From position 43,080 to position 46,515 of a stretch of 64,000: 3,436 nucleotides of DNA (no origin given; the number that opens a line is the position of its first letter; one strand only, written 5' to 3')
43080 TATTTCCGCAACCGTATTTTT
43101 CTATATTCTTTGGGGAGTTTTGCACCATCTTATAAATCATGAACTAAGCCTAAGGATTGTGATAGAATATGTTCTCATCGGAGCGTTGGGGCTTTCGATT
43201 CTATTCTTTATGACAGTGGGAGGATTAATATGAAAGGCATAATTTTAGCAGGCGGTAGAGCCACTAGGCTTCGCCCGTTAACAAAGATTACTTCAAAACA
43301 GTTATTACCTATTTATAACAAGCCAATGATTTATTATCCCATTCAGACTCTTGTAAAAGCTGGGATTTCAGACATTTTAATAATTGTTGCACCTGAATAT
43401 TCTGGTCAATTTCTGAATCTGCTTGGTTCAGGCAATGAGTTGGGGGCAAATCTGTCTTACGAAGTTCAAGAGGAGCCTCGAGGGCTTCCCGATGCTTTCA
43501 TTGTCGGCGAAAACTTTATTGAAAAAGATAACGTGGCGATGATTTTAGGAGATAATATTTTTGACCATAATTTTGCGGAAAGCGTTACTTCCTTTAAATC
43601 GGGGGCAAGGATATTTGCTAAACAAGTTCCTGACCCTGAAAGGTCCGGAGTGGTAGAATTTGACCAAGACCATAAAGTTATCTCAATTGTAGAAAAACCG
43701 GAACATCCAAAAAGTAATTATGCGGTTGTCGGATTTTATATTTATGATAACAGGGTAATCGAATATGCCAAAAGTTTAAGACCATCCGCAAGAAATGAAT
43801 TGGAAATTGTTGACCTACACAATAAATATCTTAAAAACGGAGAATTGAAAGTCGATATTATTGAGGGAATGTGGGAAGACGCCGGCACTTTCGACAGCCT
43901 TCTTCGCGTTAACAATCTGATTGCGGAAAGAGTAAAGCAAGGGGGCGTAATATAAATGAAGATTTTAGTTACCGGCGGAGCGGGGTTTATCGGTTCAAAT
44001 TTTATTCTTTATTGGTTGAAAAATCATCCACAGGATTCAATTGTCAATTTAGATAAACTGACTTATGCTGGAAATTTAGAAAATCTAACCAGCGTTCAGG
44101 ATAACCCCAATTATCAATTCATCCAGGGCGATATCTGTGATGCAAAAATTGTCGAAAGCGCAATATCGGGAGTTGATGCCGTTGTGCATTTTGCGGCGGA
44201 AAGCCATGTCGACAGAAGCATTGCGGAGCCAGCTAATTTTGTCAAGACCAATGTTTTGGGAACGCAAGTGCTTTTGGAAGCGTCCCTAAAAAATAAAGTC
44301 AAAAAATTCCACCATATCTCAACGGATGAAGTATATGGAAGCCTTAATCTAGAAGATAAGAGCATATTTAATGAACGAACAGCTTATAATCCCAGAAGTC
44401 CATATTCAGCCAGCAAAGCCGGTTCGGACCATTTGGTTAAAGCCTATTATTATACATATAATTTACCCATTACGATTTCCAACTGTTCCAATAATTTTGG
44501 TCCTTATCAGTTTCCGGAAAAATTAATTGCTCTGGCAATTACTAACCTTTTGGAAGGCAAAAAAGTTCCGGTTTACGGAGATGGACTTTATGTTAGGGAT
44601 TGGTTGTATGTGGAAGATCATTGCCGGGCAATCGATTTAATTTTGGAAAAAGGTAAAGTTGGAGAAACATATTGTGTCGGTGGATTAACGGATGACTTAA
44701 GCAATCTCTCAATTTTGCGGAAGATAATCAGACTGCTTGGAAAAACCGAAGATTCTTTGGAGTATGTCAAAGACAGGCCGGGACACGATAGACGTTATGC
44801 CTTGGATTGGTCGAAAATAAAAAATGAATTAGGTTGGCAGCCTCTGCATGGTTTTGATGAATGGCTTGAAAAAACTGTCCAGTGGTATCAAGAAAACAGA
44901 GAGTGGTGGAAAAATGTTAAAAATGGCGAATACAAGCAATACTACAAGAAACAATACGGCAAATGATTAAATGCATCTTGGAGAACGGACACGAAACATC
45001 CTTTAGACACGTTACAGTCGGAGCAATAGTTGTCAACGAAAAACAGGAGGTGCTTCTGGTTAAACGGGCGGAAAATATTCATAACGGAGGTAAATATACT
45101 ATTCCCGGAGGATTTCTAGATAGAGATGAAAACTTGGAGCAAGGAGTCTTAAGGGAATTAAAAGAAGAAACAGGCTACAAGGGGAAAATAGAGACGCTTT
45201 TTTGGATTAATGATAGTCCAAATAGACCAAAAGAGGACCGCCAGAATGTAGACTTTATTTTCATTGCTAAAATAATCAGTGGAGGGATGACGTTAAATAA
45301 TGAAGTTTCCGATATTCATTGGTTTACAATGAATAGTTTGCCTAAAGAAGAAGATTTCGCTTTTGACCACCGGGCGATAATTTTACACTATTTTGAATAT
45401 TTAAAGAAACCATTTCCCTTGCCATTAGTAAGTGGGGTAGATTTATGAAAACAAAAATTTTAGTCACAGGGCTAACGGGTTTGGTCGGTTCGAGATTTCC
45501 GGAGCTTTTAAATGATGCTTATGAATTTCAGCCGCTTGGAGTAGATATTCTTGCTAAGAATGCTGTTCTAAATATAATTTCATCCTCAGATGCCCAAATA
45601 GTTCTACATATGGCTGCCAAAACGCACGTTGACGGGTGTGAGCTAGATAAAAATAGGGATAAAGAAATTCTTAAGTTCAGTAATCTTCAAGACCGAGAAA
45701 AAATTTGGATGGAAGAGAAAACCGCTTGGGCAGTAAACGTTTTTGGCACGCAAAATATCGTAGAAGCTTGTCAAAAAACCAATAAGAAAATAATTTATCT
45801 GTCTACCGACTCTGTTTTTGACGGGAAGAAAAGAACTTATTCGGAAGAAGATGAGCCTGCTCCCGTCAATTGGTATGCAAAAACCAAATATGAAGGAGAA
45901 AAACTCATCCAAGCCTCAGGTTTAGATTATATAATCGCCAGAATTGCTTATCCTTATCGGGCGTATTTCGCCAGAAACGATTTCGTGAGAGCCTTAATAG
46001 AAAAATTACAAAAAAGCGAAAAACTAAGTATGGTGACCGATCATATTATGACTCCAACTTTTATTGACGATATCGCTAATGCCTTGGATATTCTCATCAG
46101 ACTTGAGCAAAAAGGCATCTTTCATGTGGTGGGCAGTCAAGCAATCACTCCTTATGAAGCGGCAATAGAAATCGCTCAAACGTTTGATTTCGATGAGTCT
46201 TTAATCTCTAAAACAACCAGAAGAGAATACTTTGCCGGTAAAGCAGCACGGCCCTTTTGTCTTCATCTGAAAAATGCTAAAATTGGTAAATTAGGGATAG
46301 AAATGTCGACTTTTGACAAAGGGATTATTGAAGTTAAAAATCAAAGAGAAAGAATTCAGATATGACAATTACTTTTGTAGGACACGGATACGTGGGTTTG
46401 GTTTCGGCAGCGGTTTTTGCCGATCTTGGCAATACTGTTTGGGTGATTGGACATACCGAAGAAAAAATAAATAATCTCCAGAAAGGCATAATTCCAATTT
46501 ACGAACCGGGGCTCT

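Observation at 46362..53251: Complete polyprenyl-phosphate-pentose glycosylation module: ugd - (rmd, gmd) - uxs - GT2::GtrA fusion - ArnT/PMT-like transferase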

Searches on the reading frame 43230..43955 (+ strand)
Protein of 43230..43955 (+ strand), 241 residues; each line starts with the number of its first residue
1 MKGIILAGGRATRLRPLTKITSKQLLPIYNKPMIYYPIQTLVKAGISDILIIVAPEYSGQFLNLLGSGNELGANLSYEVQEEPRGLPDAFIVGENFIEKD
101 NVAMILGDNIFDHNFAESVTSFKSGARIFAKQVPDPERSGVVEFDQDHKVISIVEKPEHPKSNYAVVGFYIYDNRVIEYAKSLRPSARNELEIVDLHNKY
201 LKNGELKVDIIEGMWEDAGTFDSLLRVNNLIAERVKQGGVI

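Call 3: search_protein_families(library=pfam, proteins=[window:43230-43955:+])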
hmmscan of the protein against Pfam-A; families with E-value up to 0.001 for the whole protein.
window:43230-43955:+ (241 aa): 2 families
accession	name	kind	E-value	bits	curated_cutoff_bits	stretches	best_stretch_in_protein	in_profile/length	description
PF00483.29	NTP_transferase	-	1.7e-62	211.6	21.2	1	2-232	1-243/245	Nucleotidyl transferase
PF12804.13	NTP_transf_3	-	2.7e-08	34.6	27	1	3-115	1-103/160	MobA-like NTP transferase domain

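Call 4: search_protein_families(library=ncbifam, proteins=[window:43230-43955:+])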
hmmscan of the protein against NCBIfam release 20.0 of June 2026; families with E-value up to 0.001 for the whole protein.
window:43230-43955:+ (241 aa): 29 families (the best 25 are shown)
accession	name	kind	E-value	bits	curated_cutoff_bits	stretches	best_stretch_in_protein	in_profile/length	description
TIGR01207.1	rmlA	equivalog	1.1e-89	300.4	360.65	1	2-233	1-238/286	glucose-1-phosphate thymidylyltransferase RfbA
NF012024.0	PRK15480.1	equivalog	1.2e-80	270.7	588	1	2-234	5-243/292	glucose-1-phosphate thymidylyltransferase RfbA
TIGR01208.1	rmlA_long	equivalog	5.3e-65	219.6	320.25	1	2-237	1-240/353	glucose-1-phosphate thymidylyltransferase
TIGR03992.1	Arch_glmU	subfamily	9.9e-47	159.7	292.1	1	1-236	1-232/393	bifunctional sugar-1-phosphate nucleotidylyltransferase/acetyltransferase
NF041173.1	Sug_nt_acttase_Thmprot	equivalog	1.4e-34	119.7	600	1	1-236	1-232/405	bifunctional sugar-1-phosphate nucleotidylyltransferase/acetyltransferase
NF041313.1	UDPGP_AglF_Halo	equivalog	5.2e-34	117.7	400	1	1-211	1-212/234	UTP--glucose-1-phosphate uridylyltransferase AglF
TIGR01099.1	galU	equivalog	8.5e-27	94.4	326.8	2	73-221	94-255/261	UTP--glucose-1-phosphate uridylyltransferase GalU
NF052502.1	man1P_GTase_Rv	exception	7.5e-24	84.2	440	1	3-226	3-225/352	mannose-1-phosphate guanylyltransferase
NF045761.1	NAMPUrTaseMurU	equivalog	2.9e-20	73.1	250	1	1-229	1-225/226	N-acetylmuramate alpha-1-phosphate uridylyltransferase MurU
NF049965.1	GlMnHpPGnyltfHddC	equivalog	1.6e-15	57.4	300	1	1-176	1-171/221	D-glycero-D-manno-heptose 1-phosphate guanosyltransferase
NF003670.0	PRK05293.1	equivalog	5.8e-15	55.1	470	1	3-228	7-255/382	glucose-1-phosphate adenylyltransferase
TIGR02091.1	glgC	equivalog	2.7e-14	53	424.9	2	98-228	112-256/364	glucose-1-phosphate adenylyltransferase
NF041135.1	IPPtranDIPPsyn_Thcocales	equivalog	5.4e-14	52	580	1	1-236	1-223/419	bifunctional L-myo-inositol-1-phosphate cytidylyltransferase/CDP-L-myo-inositol myo-inositolphosphotransferase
NF009928.0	PRK13389.1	equivalog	3.2e-13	49.5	548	2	2-54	10-62/302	UTP--glucose-1-phosphate uridylyltransferase GalU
TIGR02623.1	G1P_cyt_trans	equivalog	1.1e-12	47.9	300.25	2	95-229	115-243/255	glucose-1-phosphate cytidylyltransferase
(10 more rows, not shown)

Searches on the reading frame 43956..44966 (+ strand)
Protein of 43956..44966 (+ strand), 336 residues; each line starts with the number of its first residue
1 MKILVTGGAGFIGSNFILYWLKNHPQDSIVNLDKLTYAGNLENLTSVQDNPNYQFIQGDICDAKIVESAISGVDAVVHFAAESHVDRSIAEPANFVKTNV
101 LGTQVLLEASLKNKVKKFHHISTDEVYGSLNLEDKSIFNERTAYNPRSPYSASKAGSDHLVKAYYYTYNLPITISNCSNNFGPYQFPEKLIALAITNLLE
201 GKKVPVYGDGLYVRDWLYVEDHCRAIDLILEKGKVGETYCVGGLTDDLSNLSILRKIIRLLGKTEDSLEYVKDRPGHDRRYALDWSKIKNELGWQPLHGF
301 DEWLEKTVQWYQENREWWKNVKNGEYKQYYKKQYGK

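Call 3: search_protein_families(library=pfam, proteins=[window:43956-44966:+])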
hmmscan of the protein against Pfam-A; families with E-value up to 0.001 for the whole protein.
window:43956-44966:+ (336 aa): 8 families
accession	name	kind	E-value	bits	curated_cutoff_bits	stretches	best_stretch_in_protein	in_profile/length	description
PF16363.11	GDP_Man_Dehyd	-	1.6e-84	284.7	27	1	4-307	1-332/332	GDP-mannose 4,6 dehydratase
PF01370.27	Epimerase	-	1.4e-65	221.5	20.9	1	3-242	1-240/240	NAD dependent epimerase/dehydratase family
PF01073.25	3Beta_HSD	-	5e-23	81.9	22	1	4-222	1-221/280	3-beta hydroxysteroid dehydrogenase/isomerase family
PF02719.21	Polysacc_synt_2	-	7.8e-19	68.4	20.2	1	3-131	1-136/293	Polysaccharide biosynthesis protein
PF07993.18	NAD_binding_4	-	6.4e-14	52.1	20.1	1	5-178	1-205/258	Male sterility protein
PF04321.23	RmlD_sub_bind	-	1.5e-11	44.3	27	1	1-165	1-140/287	RmlD substrate binding domain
PF13460.12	NAD_binding_10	-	4.2e-08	33.7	27.2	1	40-163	28-133/184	NAD(P)H-binding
PF05368.20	NmrA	-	0.00038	20.6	27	1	2-95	4-79/298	NmrA-like family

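Call 4: search_protein_families(library=ncbifam, proteins=[window:43956-44966:+])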
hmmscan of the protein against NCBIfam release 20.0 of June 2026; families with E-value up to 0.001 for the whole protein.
window:43956-44966:+ (336 aa): 29 families (the best 25 are shown)
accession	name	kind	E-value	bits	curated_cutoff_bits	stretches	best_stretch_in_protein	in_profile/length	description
TIGR01181.1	dTDP_gluc_dehyt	equivalog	6.7e-147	488.7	365.1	1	2-321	1-321/321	dTDP-glucose 4,6-dehydratase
NF007490.0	PRK10084.1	subfamily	9.1e-123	409.8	649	1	1-334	1-357/361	dTDP-glucose 4,6-dehydratase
NF007582.0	PRK10217.1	equivalog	8.9e-111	370.4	698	1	2-327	3-347/355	dTDP-glucose 4,6-dehydratase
TIGR04180.1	EDH_00030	hypoth_equivalog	1.6e-44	152.2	475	1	3-297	1-295/297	NAD-dependent 4,6-dehydratase LegB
TIGR01179.1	galE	equivalog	7.2e-37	126.9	262.3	1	2-315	1-329/332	UDP-glucose 4-epimerase GalE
TIGR02622.1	CDP_4_6_dhtase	equivalog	2.1e-28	99.5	278.45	1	2-320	6-339/352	CDP-glucose 4,6-dehydratase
TIGR03466.1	HpnA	hypoth_equivalog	7.3e-23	81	367.65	1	1-266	1-251/327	hopanoid-associated sugar epimerase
NF007956.0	PRK10675.1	subfamily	6.2e-22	78.2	394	1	1-157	1-156/338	UDP-glucose 4-epimerase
TIGR02197.1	heptose_epim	equivalog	4.9e-21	75.2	274.6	1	3-272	1-270/316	ADP-glyceromanno-heptose 6-epimerase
NF011728.1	PRK15181.1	equivalog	3.3e-20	72.4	760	1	3-313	18-339/348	Vi polysaccharide biosynthesis UDP-N-acetylglucosaminuronic acid C-4 epimerase TviC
TIGR03589.1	PseB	equivalog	8.8e-20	70.9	407.75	1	2-132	6-134/324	UDP-N-acetylglucosamine 4,6-dehydratase (inverting)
NF052578.1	StrlDmthSdmBMthl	equivalog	2.1e-18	67.2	600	1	1-250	1-236/328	sterol demethylase protein SdmB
TIGR01472.1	gmd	equivalog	2.7e-16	59.7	415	1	53-236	56-245/342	GDP-mannose 4,6-dehydratase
NF043036.1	ErythonDh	equivalog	2.6e-15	56.4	325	1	1-164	1-163/321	D-erythronate dehydrogenase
NF042422.1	oxyalk_red_OleD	equivalog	1.2e-14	54.4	580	1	1-161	1-150/329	2-alkyl-3-oxoalkanoate reductase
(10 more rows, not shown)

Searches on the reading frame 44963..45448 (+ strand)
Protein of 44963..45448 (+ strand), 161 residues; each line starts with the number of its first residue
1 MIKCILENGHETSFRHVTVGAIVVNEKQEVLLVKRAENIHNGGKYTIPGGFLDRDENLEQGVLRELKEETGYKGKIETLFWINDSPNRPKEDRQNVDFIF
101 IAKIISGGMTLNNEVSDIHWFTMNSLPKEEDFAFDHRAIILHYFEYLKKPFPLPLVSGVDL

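Call 3: search_protein_families(library=pfam, proteins=[window:44963-45448:+])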
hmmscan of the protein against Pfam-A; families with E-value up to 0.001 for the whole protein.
window:44963-45448:+ (161 aa): 3 families
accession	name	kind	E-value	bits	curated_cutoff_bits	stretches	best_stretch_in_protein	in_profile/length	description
PF00293.34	NUDIX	-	1.1e-23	84.2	21.1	1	15-140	2-131/134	NUDIX domain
PF22327.2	Nudt16-like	-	0.00018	22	27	1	42-103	32-94/161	U8 snoRNA-decapping enzyme-like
PF14815.12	NUDIX_4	-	0.00041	20.6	35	0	21-72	3-51/113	NUDIX domain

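Call 4: search_protein_families(library=ncbifam, proteins=[window:44963-45448:+])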
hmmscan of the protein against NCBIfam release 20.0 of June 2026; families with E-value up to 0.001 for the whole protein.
window:44963-45448:+ (161 aa): 23 families
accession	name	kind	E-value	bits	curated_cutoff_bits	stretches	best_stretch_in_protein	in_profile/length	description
NF003791.0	PRK05379.2-3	equivalog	4.6e-13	49.1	409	1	16-144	202-337/340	bifunctional nicotinamide-nucleotide adenylyltransferase/Nudix hydroxylase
NF008044.0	PRK10776.1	equivalog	6.3e-13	48.7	148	1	16-140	5-123/130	8-oxo-dGTP diphosphatase MutT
NF006530.0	PRK08999.1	equivalog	1.8e-11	43.6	245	1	19-126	9-112/315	Nudix family hydrolase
TIGR00586.1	mutt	equivalog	3.6e-11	43.2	97.9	1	21-83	10-72/129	8-oxo-dGTP diphosphatase MutT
NF003790.0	PRK05379.2-2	equivalog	2.4e-10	40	403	1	16-144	217-351/354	bifunctional nicotinamide mononucleotide adenylyltransferase/ADP-ribose pyrophosphatase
NF003787.0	PRK05379.1-4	equivalog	4.8e-10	38.9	449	1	16-74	208-264/346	bifunctional nicotinamide-nucleotide adenylyltransferase/Nudix hydroxylase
NF001938.0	PRK00714.1-5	equivalog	1.9e-08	33.8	116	1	13-74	11-76/172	RNA pyrophosphohydrolase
NF003786.0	PRK05379.1-2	equivalog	2.7e-08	33.4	397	1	16-73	218-273/354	bifunctional nicotinamide-nucleotide adenylyltransferase/Nudix hydroxylase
NF003788.0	PRK05379.1-5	equivalog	3e-08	33.4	354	1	16-73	213-268/351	bifunctional nicotinamide-nucleotide adenylyltransferase/Nudix hydroxylase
NF001299.0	PRK00241.1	equivalog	4.3e-08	33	158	1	22-127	139-239/263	NAD(+) diphosphatase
NF041652.1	Nud_hyd_Dein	equivalog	5.1e-08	33.3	200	1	14-124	11-125/152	Nudix hydrolase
NF003785.0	PRK05379.1-1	equivalog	2.9e-07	30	418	1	16-79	203-264/347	bifunctional nicotinamide-nucleotide adenylyltransferase/Nudix hydroxylase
NF007834.0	PRK10546.1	equivalog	1.5e-06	28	156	1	16-77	3-64/135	pyrimidine (deoxy)nucleoside triphosphate diphosphatase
NF050029.2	TransRepNtr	equivalog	1.5e-06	27.9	400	1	23-147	31-156/245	ADPR responsive transcriptional repressor NtrR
NF001937.0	PRK00714.1-4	equivalog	4.1e-06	26.5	139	1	14-74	7-62/161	RNA pyrophosphohydrolase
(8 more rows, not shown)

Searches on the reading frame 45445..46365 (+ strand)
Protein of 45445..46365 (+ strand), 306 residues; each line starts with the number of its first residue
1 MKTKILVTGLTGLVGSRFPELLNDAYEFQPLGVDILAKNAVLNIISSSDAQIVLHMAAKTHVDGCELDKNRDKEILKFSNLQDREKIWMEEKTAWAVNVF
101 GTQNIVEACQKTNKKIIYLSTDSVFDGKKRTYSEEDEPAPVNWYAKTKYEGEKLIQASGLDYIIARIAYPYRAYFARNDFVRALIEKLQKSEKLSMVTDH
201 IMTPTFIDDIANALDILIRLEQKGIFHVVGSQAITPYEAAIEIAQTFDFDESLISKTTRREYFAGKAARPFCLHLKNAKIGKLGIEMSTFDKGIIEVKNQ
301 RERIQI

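Call 3: search_protein_families(library=pfam, proteins=[window:45445-46365:+])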
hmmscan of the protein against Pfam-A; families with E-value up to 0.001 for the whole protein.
window:45445-46365:+ (306 aa): 7 families
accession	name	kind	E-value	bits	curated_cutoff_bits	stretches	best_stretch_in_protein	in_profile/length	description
PF04321.23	RmlD_sub_bind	-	1.9e-54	185.1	27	2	90-297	70-281/287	RmlD substrate binding domain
PF01370.27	Epimerase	-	5.5e-19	69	20.9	1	5-220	1-227/240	NAD dependent epimerase/dehydratase family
PF16363.11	GDP_Man_Dehyd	-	1.3e-08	35.2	27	1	92-162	96-171/332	GDP-mannose 4,6 dehydratase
PF01073.25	3Beta_HSD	-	1.3e-08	34.7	22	1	79-158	74-160/280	3-beta hydroxysteroid dehydrogenase/isomerase family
PF07993.18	NAD_binding_4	-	9e-08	32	20.1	1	92-168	106-205/258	Male sterility protein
PF02719.21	Polysacc_synt_2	-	2.7e-06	27.2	20.2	0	93-124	99-131/293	Polysaccharide biosynthesis protein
PF13460.12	NAD_binding_10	-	7.1e-06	26.4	27.2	1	86-168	77-144/184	NAD(P)H-binding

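Call 4: search_protein_families(library=ncbifam, proteins=[window:45445-46365:+])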
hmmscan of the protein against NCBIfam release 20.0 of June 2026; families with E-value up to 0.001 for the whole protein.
window:45445-46365:+ (306 aa): 12 families
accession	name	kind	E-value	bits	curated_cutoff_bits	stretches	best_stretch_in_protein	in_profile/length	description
TIGR01214.1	rmlD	equivalog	8.5e-51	172.7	224.05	2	90-293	69-277/285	dTDP-4-dehydrorhamnose reductase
NF007440.0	PRK09987.1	equivalog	3.7e-16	59.3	308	1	86-240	69-227/299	dTDP-4-dehydrorhamnose reductase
TIGR01181.1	dTDP_gluc_dehyt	equivalog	5.7e-15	55.2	365.1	1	23-261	47-275/321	dTDP-glucose 4,6-dehydratase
TIGR02197.1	heptose_epim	equivalog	2.9e-11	43.1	274.6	1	5-149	1-143/316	ADP-glyceromanno-heptose 6-epimerase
NF042423.1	oxyalk_red_Shew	equivalog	2.1e-10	40.2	580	1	83-174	79-175/331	2-alkyl-3-oxoalkanoate reductase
TIGR01746.1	Thioester-redct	subfamily_domain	1.2e-08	34.6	213.35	1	96-238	110-271/371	thioester reductase domain-containing protein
TIGR01179.1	galE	equivalog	1.4e-08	33.9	262.3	1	4-157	1-158/332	UDP-glucose 4-epimerase GalE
NF042422.1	oxyalk_red_OleD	equivalog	2.1e-06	27.3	580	1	84-213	72-210/329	2-alkyl-3-oxoalkanoate reductase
TIGR02622.1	CDP_4_6_dhtase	equivalog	2.1e-05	23.8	278.45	0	93-150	99-160/352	CDP-glucose 4,6-dehydratase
TIGR03466.1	HpnA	hypoth_equivalog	4.1e-05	22.6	367.65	1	5-157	3-154/327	hopanoid-associated sugar epimerase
TIGR03589.1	PseB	equivalog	0.0003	19.8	407.75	0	97-156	100-147/324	UDP-N-acetylglucosamine 4,6-dehydratase (inverting)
TIGR04180.1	EDH_00030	hypoth_equivalog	0.00071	18.7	475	0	6-186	2-187/297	NAD-dependent 4,6-dehydratase LegB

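Call 14: search_solved_structures(query=window:45445-46365:+, show_alignments=1)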
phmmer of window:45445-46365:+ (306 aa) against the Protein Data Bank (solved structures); distinct sequences matched with E-value up to 0.001: 24.
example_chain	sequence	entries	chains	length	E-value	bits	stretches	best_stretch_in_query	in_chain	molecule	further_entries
3sc6_A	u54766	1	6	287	2.9e-29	105.5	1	90-274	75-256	dTDP-4-dehydrorhamnose reductase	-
1vl0_A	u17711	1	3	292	1.4e-22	83.5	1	93-277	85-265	DTDP-4-dehydrorhamnose reductase, rfbD ortholog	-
2ydx_A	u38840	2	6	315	4.3e-22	81.9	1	91-293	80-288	METHIONINE ADENOSYLTRANSFERASE 2 SUBUNIT BETA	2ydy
8g22_A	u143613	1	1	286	7.5e-22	81.1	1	92-299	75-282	dTDP-4-dehydrorhamnose reductase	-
4ndn_E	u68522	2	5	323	7.8e-22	81.1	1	92-293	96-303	Methionine adenosyltransferase 2 subunit beta | Isoform 2 of Methionine adenosyltransferase 2 subunit beta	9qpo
4ktt_E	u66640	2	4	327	8.2e-22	81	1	92-293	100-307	Methionine adenosyltransferase 2 subunit beta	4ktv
30gd_E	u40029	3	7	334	9.1e-22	80.9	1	92-293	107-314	Isoform 1 of Methionine adenosyltransferase 2 subunit beta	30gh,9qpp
2ggs_A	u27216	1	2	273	8.2e-18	67.9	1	68-276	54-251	273aa long hypothetical dTDP-4-dehydrorhamnose reductase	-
5u9c_A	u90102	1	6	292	8.1e-17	64.6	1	94-272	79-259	dTDP-4-dehydrorhamnose Reductase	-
9gpi_D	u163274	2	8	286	2.1e-16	63.3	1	95-290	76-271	dTDP-4-dehydrorhamnose reductase, putative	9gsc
4wpg_A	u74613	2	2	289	4.3e-16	62.3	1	95-275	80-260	dTDP-4-dehydrorhamnose reductase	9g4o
1kbz_A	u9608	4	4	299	1.6e-12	50.6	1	86-240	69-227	dTDP-glucose oxidoreductase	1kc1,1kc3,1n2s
6vlo_A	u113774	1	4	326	3.1e-09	39.8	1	5-296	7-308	Putative dTDP-D-glucose 4,6-dehydratase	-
8ctr_A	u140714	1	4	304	5.1e-09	39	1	98-294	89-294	dTDP-4-dehydrorhamnose reductase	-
6zl6_A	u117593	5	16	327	2e-08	37.1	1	4-214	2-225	Epimerase domain-containing protein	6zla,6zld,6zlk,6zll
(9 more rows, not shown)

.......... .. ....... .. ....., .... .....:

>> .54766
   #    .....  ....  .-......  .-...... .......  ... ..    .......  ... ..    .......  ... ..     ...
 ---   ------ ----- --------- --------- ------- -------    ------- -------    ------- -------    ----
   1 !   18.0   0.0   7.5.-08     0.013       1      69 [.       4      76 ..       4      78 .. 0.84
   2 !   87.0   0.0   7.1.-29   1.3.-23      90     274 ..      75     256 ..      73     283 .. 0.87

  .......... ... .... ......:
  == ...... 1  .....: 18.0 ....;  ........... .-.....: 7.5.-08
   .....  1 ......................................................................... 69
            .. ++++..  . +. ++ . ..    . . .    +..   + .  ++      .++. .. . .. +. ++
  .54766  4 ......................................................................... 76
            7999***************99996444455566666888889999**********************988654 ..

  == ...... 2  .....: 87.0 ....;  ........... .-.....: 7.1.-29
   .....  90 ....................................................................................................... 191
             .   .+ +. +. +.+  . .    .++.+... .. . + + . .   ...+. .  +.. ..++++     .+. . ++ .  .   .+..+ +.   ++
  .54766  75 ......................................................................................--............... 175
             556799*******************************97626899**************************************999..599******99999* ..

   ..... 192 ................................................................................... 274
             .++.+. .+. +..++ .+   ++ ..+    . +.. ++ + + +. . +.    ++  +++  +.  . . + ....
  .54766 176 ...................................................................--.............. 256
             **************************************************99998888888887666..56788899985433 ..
